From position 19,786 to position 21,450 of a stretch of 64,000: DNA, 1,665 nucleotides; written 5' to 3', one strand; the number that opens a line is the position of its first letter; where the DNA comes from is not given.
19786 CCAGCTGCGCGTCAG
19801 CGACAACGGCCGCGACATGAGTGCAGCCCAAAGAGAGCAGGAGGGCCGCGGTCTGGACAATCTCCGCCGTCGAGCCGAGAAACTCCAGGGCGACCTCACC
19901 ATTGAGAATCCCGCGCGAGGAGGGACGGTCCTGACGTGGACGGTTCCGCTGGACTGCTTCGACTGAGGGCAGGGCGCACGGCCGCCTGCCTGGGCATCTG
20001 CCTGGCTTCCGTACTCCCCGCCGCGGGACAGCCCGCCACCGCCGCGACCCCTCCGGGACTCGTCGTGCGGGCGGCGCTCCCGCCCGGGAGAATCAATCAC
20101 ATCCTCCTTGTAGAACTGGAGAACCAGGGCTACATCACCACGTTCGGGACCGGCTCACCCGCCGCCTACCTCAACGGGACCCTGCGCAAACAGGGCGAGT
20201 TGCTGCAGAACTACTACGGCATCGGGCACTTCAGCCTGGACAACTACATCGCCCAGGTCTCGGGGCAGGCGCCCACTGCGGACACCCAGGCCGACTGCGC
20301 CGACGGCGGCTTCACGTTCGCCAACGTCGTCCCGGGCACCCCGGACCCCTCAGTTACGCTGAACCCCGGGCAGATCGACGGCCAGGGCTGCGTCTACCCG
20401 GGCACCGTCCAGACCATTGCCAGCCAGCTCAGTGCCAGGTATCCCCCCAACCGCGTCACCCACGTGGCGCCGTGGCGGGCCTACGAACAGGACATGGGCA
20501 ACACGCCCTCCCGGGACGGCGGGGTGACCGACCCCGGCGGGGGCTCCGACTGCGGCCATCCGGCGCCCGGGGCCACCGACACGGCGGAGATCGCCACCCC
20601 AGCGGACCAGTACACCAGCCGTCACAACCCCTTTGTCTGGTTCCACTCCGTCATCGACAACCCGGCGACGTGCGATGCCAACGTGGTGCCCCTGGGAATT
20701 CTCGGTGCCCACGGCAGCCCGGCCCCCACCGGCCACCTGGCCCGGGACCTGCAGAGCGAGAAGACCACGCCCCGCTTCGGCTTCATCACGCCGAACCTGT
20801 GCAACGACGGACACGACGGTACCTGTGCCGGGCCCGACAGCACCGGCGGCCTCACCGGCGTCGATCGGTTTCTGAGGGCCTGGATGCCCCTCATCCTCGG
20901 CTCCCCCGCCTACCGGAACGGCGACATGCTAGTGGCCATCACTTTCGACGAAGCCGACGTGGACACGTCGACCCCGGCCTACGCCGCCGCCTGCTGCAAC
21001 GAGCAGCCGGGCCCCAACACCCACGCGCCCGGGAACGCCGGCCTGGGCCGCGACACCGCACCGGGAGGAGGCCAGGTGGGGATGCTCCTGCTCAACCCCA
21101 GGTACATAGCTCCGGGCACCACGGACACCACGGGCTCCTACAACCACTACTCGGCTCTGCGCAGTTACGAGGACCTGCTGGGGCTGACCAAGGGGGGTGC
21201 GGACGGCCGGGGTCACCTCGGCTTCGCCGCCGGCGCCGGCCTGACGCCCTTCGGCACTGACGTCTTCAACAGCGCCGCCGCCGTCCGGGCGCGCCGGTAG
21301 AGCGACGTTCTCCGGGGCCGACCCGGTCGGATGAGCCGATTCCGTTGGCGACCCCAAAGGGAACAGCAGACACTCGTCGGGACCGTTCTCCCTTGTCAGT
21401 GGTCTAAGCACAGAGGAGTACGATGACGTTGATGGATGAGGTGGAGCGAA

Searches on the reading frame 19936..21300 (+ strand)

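Call 77: search_protein_families(library=pfam, proteins=[window:19936-21300:+], max_evalue=0.0001)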
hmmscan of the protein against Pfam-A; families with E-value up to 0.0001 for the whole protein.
window:19936-21300:+ (454 aa): 1 family
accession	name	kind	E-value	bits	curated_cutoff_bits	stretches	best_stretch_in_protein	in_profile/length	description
PF04185.19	Phosphoesterase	-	9.7e-07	28.7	23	1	89-417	119-355/356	Phosphoesterase family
